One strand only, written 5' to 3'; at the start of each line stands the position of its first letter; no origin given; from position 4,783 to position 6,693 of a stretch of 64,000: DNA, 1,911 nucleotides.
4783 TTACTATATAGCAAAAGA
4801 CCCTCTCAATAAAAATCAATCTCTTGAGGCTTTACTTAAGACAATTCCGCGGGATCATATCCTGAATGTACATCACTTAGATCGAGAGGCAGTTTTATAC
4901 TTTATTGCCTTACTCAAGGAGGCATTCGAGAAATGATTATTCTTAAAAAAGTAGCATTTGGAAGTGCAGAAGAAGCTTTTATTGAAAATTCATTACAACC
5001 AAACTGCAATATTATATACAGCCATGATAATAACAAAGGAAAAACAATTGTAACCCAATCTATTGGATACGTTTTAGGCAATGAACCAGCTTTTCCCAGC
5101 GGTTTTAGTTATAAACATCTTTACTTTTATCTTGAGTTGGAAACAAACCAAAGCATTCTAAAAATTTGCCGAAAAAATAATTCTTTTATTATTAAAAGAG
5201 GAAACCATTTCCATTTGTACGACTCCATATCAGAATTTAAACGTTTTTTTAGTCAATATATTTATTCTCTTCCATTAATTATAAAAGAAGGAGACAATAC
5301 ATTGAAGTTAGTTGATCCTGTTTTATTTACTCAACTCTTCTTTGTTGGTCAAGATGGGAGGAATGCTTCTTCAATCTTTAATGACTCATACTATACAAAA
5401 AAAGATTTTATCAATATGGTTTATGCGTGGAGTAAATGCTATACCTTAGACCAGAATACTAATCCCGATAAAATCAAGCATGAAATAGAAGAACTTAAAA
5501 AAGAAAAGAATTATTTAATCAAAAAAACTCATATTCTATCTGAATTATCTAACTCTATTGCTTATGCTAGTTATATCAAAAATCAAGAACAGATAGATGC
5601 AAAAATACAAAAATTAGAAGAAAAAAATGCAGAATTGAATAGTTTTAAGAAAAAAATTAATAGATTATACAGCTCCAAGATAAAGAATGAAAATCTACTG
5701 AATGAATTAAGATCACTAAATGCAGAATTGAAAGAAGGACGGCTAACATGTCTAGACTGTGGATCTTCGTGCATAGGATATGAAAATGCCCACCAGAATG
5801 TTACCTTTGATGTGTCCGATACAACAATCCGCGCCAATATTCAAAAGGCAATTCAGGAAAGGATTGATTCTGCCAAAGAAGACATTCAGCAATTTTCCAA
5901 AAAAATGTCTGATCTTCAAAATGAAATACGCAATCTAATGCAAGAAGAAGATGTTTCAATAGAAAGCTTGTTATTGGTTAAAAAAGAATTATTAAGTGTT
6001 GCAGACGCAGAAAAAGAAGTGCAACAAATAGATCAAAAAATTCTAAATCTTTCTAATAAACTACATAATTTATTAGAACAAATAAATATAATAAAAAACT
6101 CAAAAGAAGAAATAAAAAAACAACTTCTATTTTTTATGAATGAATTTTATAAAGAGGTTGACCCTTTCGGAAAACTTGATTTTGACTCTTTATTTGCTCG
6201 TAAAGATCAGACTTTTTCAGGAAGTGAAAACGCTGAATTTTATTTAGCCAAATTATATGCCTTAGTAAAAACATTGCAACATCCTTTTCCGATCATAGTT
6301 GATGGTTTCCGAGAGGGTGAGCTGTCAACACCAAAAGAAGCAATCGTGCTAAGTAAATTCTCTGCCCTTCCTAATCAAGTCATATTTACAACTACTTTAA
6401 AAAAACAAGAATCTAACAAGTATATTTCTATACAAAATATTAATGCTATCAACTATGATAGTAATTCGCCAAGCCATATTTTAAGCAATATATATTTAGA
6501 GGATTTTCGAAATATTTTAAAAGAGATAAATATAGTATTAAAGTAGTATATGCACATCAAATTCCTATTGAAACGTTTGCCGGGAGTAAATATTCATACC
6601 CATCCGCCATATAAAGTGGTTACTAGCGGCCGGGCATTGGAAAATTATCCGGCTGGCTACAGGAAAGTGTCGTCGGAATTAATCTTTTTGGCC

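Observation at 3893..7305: Translationally coupled three-gene cassette: Cap4/DUF4297-like nuclease + miniature Rad50/SMC-like ATPase + unknown protein (Lamassu-like but atypical)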

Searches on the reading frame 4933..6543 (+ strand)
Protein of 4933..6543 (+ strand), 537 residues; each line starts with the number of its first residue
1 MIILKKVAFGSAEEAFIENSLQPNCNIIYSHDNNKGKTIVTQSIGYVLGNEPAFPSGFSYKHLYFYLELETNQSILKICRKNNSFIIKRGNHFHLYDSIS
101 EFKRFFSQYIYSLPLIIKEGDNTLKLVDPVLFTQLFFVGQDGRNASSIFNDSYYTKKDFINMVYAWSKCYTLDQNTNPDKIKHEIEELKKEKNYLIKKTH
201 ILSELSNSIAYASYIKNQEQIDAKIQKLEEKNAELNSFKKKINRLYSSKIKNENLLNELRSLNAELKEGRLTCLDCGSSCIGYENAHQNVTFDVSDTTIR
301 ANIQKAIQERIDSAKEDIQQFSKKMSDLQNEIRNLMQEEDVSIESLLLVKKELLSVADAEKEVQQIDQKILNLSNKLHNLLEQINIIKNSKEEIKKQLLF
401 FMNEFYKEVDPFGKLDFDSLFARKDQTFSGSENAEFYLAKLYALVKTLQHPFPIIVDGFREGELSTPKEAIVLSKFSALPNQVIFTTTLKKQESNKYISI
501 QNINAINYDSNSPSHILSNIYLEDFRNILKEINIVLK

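Call 3: search_protein_families(library=pfam, proteins=[window:4933-6543:+], max_evalue=1)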
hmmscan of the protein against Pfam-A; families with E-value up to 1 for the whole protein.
window:4933-6543:+ (537 aa): 4 families
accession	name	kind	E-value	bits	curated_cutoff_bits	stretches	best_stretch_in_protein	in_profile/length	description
PF11083.13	Relaxase_C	-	0.0067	17.1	30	1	167-199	78-109/125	C-terminal helical hairpin domain from relaxase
PF25764.1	KIF21A_4th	-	0.017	15.2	33.1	1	180-267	65-148/183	KIF21A-like domain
PF13874.11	Nup54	-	0.52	10.8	30.5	0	305-398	32-116/140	Nucleoporin complex subunit 54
PF19925.4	DUF6388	-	0.59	11.1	25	0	206-250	7-57/107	Family of unknown function (DUF6388)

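Call 4: search_protein_families(library=padloc, proteins=[window:4933-6543:+], max_evalue=1)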
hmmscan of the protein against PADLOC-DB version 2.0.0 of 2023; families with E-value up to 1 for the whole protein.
window:4933-6543:+ (537 aa): 18 families
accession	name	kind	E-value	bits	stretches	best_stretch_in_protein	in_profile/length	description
PDLC04526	PDC-M22B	-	2.5e-180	598.7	1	3-535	2-533/535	-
PDLC04525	PDC-M22B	-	4.8e-62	208.3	1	2-379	1-375/376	-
PDLC00254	LmuB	-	1.7e-23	81.2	1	25-532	28-558/563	AAA ATPase domain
PDLC03860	LmuB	-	3.5e-12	43.7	1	18-494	21-526/565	-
PDLC03863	LmuB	-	5e-12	43.3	1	3-393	4-436/610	-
PDLC00252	LmuB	-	1.7e-11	41.6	1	20-509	22-534/554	AAA ATPase domain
PDLC03859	LmuB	-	5.2e-11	40.4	1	18-457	18-546/611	-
PDLC04663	PDC-M46B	-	1.3e-09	35.6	2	20-107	18-105/483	-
PDLC00262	LmuB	-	3.4e-06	24.2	1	32-265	33-269/588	AAA ATPase domain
PDLC00258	LmuB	-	0.00015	19.2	1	24-243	27-251/376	AAA ATPase domain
PDLC00582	JetC3|JetC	-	0.0009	15.1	1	180-420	806-1044/1472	DUF3584 domain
PDLC00257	LmuB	-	0.001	16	1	21-394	24-414/571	AAA ATPase domain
PDLC00251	LmuB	-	0.0015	15.2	2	283-493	301-516/556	AAA ATPase domain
PDLC00259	LmuB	-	0.0079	13.1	1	32-259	33-259/588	AAA ATPase domain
PDLC00550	JetC2|JetC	-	0.024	10.3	1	178-397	744-965/1355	DUF3584 domain; MukB-like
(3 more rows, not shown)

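Call 7: search_protein_families(library=ncbifam, proteins=[window:4933-6543:+], max_evalue=0.1)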
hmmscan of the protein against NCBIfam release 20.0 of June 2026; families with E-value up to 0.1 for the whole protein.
window:4933-6543:+ (537 aa): 6 families
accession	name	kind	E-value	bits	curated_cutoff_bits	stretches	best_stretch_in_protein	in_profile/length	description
NF045487.1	ASRP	equivalog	0.00014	20.6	300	1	180-396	215-404/593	archaea-specific SMC-related protein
NF045780.1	TrlF_fam_ATP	equivalog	0.00023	20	350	1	168-424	462-724/944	TrlF family AAA-like ATPase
TIGR04211.1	SH3_and_anchor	equivalog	0.00039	20.1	65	1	294-397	58-161/198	TIGR04211 family SH3 domain-containing protein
NF041751.2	sbcc_Staph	equivalog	0.00064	17.8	920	1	166-422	404-664/1007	exonuclease subunit SbcC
NF041034.1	Rad50_Sulf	equivalog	0.0016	16.3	1000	1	304-396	540-632/872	DNA double-strand break repair ATPase Rad50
NF003034.1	PRK03918.1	equivalog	0.015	13.3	700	1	179-406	422-657/878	DNA double-strand break repair ATPase Rad50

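Call 8: search_protein_families(library=phrogs, proteins=[window:4933-6543:+], max_evalue=0.1)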
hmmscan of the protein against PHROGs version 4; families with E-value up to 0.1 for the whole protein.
window:4933-6543:+ (537 aa): 6 families
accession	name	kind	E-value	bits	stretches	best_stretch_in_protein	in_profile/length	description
phrog_1499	-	unknown function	3.6e-05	24.2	1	180-385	155-330/427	-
phrog_3590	-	unknown function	0.00092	19.7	1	169-385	101-300/481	-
phrog_167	-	tail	0.0042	15.8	1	174-397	115-305/1555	tail length tape measure protein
phrog_5105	-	unknown function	0.0052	17.9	1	176-248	66-125/159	-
phrog_6244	-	unknown function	0.014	16.9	1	358-404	5-51/107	-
phrog_1047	-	tail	0.035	13.1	1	176-392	42-252/1251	tail associated lysin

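Call 18: find_related_loci(query=window:4933-6543:+, collection=genome_contigs, flank=6000)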
Query window:4933-6543:+ (537 aa) in genome_contigs; peptide patterns used: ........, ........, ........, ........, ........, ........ (x = any residue, [..] = any of these).
127 stretches matched a pattern; 2 encode a relative of the query (tblastn E <= 1e-3); 2 distinct loci.
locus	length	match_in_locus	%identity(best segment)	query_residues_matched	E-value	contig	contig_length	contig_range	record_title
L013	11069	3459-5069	97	1-537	0e+0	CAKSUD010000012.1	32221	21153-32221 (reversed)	MAG: uncultured Clostridia bacterium isolate REFINED_METABAT215_TOP10_CONTIGS_1500_ASSEMBLY_K77_MERGED__Hadza_MoBio_hadz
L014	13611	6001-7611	97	1-537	0e+0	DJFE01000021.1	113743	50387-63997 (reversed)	MAG TPA_asm: Elusimicrobia bacterium UBA5880 UBA5880_contig_696, whole genome shotgun sequence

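Call 22: find_homologous_proteins(query=window:4933-6543:+, max_evalue=0.00001)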
Query window:4933-6543:+ (537 aa): 338 proteins with E <= 0.00001 among 8000 candidates; the best 120 are listed.
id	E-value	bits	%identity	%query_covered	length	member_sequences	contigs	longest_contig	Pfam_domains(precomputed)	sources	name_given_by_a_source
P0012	0.0e+0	1150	99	100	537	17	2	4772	-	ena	-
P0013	3.9e-152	526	49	99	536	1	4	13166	-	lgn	-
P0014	2.6e-146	506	49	100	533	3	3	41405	-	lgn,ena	-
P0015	1.4e-143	497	47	100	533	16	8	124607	-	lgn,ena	-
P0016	2.1e-143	497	46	99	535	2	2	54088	-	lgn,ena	-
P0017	3.5e-141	490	50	95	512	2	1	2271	-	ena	-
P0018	1.7e-138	481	45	99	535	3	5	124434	-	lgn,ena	-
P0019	7.1e-138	479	45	96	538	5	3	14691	-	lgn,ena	-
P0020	8.7e-138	478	46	98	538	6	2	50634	-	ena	-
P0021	9.1e-138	478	44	100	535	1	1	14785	-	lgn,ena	-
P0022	2.2e-137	477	45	100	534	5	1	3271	-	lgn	-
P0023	7.2e-137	475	46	96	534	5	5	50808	-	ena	-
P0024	2.1e-136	474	46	100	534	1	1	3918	-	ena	-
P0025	2.6e-136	473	46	99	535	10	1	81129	-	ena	-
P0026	7.3e-136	472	46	96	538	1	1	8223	-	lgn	-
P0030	3.9e-135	470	45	97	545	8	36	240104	-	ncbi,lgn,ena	-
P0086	7.7e-120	419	40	99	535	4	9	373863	-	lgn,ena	-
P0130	1.2e-116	409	40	99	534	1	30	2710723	-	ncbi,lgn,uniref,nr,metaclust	ncbi:coiled-coil domain-containing protein [Clostridium sporogenes]|uniref:coiled-coil domain-contai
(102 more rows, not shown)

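Call 24: find_encoding_contigs(protein=P0130, flank=5000, max_places=2)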
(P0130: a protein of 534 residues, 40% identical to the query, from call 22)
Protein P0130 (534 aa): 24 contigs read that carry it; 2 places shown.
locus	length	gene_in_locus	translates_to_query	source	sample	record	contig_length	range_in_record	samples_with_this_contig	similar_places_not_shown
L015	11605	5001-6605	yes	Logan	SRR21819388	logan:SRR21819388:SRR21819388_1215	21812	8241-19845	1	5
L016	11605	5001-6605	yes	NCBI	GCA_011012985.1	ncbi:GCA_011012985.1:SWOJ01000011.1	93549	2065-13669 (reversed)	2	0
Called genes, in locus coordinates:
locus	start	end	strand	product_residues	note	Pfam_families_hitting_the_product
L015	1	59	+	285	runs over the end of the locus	PF01261:AP_endonuc_2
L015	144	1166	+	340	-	PF08240:ADH_N, PF16912:Glu_dehyd_C, PF00107:ADH_zinc_N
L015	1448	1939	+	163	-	PF11188:DUF2975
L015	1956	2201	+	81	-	PF13443:HTH_26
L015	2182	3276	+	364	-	PF01494:FAD_binding_3 (faint)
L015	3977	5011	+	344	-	-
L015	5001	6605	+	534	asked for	-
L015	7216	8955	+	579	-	-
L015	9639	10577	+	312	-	-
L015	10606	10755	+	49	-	-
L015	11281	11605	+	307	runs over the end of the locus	-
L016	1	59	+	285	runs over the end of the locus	PF01261:AP_endonuc_2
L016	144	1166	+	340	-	PF08240:ADH_N, PF16912:Glu_dehyd_C, PF00107:ADH_zinc_N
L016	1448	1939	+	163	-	PF11188:DUF2975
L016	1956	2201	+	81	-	PF13443:HTH_26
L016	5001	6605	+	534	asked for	-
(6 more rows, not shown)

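Call 25: find_encoding_contigs(protein=P0030, flank=5000, max_places=2)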
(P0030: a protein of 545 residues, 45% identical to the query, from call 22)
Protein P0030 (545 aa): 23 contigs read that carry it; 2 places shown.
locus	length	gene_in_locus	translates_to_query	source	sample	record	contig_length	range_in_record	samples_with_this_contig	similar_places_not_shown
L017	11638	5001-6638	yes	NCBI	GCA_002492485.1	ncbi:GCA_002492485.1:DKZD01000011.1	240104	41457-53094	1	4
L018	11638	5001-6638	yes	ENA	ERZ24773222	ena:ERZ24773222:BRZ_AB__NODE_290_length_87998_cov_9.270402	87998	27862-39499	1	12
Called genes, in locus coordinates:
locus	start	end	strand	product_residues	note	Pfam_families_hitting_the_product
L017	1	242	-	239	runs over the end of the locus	-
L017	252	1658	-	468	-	PF06723:MreB_Mbl, PF00012:HSP70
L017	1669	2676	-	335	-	-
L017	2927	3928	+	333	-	PF00438:S-AdoMet_synt_N, PF02772:S-AdoMet_synt_M (weak), PF02773:S-AdoMet_synt_C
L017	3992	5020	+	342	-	-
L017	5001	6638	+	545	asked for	-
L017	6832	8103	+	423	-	PF02195:ParB_N, PF03602:Cons_hypoth95 (faint), PF01555:N6_N4_Mtase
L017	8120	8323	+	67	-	-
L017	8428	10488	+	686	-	PF03235:GmrSD_N, PF07510:GmrSD_C, PF18899:DUF5655 (weak)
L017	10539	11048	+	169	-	-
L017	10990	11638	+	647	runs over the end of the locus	PF05876:GpA_ATPase, PF20454:GpA_nuclease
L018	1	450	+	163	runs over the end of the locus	PF00196:GerE (weak)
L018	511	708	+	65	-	-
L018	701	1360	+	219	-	PF19808:DUF6291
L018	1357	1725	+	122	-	PF19889:DUF6362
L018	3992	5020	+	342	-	-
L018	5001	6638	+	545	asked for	-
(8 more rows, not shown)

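Call 26: find_encoding_contigs(protein=P0015, flank=5000, max_places=2)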
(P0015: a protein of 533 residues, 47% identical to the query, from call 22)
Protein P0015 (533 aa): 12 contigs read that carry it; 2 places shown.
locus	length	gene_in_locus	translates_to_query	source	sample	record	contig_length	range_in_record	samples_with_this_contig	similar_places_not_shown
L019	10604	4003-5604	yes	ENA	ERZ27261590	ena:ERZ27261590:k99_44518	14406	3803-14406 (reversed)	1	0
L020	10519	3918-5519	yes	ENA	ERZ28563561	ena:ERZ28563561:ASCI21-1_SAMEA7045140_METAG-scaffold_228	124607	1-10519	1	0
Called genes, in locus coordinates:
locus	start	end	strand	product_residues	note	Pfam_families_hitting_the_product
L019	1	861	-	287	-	?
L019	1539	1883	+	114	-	-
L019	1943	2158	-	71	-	-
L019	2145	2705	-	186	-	PF00239:Resolvase, PF02796:HTH_7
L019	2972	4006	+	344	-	-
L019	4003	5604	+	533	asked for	-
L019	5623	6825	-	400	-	PF13657:Couple_hipA, PF07804:HipA_C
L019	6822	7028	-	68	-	-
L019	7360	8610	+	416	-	PF13173:AAA_14, PF13635:DUF4143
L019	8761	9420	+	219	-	-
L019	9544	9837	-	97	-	-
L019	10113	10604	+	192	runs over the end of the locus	-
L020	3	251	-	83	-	?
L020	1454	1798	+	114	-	-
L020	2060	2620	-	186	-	PF00239:Resolvase, PF02796:HTH_7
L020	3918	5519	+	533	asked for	-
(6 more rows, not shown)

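Call 27: find_encoding_contigs(protein=P0086, flank=5000, max_places=2)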
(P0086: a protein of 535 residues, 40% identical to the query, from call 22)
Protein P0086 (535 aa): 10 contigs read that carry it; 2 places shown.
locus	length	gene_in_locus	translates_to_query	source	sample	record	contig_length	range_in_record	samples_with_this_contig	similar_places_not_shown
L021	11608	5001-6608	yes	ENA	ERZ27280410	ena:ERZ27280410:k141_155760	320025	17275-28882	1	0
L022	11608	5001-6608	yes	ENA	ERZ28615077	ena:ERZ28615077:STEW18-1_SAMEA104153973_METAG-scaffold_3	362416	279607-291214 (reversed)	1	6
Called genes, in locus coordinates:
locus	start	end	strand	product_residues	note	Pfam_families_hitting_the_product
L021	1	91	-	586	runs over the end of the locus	PF00239:Resolvase, PF07508:Recombinase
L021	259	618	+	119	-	PF12844:HTH_19, PF13560:HTH_31, PF01381:HTH_3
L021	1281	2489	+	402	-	-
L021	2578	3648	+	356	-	PF04321:RmlD_sub_bind, PF01073:3Beta_HSD, PF01370:Epimerase, PF02719:Polysacc_synt_2, PF07993:NAD_binding_4, PF16363:GDP_Man_Dehyd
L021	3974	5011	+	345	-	-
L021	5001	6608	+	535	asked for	-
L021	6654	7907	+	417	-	PF02737:3HCDH_N (weak), PF03721:UDPG_MGDP_dh_N, PF00984:UDPG_MGDP_dh, PF03720:UDPG_MGDP_dh_C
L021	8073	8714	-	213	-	PF01381:HTH_3 (weak), PF13443:HTH_26 (weak)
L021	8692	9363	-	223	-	PF13151:DUF3990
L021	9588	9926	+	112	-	PF13560:HTH_31 (weak), PF01381:HTH_3, PF12844:HTH_19 (weak)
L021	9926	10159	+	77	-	-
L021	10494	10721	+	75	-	-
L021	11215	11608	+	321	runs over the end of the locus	PF08867:FRG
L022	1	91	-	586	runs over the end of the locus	PF00239:Resolvase, PF07508:Recombinase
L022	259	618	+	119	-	PF12844:HTH_19, PF13560:HTH_31, PF01381:HTH_3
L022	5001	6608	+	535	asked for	-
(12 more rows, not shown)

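Call 35: search_solved_structures(query=window:4933-6543:+, max_evalue=1, show_alignments=2)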
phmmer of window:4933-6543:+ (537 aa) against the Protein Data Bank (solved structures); distinct sequences matched with E-value up to 1: 5.
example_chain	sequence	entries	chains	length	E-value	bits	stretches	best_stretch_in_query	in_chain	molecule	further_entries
9oal_A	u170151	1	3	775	0.21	13.6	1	72-150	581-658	Envelope glycoprotein B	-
8yy6_A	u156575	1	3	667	0.66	12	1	72-150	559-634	BALF4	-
3fvc_A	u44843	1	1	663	0.66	12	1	72-150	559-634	Glycoprotein GP110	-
7fbi_A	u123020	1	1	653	0.68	11.9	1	72-150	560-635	Envelope glycoprotein B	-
9yka_A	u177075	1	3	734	0.75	11.8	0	72-150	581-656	BALF4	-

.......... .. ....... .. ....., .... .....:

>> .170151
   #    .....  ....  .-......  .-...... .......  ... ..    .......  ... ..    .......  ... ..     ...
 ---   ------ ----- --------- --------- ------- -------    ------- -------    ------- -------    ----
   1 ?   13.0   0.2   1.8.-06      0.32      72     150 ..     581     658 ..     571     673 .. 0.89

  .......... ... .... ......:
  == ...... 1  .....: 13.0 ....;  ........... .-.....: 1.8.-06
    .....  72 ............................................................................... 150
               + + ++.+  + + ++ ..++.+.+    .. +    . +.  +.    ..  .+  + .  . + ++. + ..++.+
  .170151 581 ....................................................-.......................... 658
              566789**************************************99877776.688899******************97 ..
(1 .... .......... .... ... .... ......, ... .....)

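Call 39: search_solved_structures(query=A2, max_evalue=1, show_alignments=3)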
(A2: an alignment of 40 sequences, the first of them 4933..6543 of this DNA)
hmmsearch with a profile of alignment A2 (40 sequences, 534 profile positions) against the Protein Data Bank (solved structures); distinct sequences matched with E-value up to 1: 14.
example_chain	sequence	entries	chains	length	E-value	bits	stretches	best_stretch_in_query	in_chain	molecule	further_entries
9ux7_A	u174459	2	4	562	2.8e-10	42.6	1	19-491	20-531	Lamassu protein LmuB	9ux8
5zwn_Y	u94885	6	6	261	0.066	15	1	307-374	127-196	Protein LUC7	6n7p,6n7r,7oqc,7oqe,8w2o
4cyv_B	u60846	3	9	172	0.068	14.9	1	297-384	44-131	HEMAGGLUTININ | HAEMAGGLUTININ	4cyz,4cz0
4cyw_B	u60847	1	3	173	0.069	14.9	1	297-384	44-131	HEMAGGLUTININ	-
4wsw_B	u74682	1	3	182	0.091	14.5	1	297-385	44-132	Hemagglutinin HA2 chain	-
4xq5_B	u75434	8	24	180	0.17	13.6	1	297-384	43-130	Hemagglutinin HA2 chain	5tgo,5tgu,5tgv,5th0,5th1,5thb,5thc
4xqo_B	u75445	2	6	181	0.17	13.6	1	297-384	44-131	Hemagglutinin HA2 chain | Hemagglutinin HA2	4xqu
1zke_A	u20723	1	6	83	0.18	13.5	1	314-380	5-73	Hypothetical protein HP1531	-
6wf1_B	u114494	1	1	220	0.23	13.2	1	297-384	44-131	Hemagglutinin HA2 chain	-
9bu6_D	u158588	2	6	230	0.25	13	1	297-384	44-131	Hemagglutinin HA2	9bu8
5h07_D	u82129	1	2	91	0.5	12.1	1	296-377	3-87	TNFAIP3-interacting protein 2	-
4c7n_B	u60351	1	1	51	0.73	11.5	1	356-397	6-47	SYNTHETIC ALPHA-HELIX, IM10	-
6uui_X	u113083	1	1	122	0.79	11.4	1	304-394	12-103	Keratin, type I cytoskeletal 10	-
9ugr_A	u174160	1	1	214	0.85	11.3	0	317-402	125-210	Syn-F4-Link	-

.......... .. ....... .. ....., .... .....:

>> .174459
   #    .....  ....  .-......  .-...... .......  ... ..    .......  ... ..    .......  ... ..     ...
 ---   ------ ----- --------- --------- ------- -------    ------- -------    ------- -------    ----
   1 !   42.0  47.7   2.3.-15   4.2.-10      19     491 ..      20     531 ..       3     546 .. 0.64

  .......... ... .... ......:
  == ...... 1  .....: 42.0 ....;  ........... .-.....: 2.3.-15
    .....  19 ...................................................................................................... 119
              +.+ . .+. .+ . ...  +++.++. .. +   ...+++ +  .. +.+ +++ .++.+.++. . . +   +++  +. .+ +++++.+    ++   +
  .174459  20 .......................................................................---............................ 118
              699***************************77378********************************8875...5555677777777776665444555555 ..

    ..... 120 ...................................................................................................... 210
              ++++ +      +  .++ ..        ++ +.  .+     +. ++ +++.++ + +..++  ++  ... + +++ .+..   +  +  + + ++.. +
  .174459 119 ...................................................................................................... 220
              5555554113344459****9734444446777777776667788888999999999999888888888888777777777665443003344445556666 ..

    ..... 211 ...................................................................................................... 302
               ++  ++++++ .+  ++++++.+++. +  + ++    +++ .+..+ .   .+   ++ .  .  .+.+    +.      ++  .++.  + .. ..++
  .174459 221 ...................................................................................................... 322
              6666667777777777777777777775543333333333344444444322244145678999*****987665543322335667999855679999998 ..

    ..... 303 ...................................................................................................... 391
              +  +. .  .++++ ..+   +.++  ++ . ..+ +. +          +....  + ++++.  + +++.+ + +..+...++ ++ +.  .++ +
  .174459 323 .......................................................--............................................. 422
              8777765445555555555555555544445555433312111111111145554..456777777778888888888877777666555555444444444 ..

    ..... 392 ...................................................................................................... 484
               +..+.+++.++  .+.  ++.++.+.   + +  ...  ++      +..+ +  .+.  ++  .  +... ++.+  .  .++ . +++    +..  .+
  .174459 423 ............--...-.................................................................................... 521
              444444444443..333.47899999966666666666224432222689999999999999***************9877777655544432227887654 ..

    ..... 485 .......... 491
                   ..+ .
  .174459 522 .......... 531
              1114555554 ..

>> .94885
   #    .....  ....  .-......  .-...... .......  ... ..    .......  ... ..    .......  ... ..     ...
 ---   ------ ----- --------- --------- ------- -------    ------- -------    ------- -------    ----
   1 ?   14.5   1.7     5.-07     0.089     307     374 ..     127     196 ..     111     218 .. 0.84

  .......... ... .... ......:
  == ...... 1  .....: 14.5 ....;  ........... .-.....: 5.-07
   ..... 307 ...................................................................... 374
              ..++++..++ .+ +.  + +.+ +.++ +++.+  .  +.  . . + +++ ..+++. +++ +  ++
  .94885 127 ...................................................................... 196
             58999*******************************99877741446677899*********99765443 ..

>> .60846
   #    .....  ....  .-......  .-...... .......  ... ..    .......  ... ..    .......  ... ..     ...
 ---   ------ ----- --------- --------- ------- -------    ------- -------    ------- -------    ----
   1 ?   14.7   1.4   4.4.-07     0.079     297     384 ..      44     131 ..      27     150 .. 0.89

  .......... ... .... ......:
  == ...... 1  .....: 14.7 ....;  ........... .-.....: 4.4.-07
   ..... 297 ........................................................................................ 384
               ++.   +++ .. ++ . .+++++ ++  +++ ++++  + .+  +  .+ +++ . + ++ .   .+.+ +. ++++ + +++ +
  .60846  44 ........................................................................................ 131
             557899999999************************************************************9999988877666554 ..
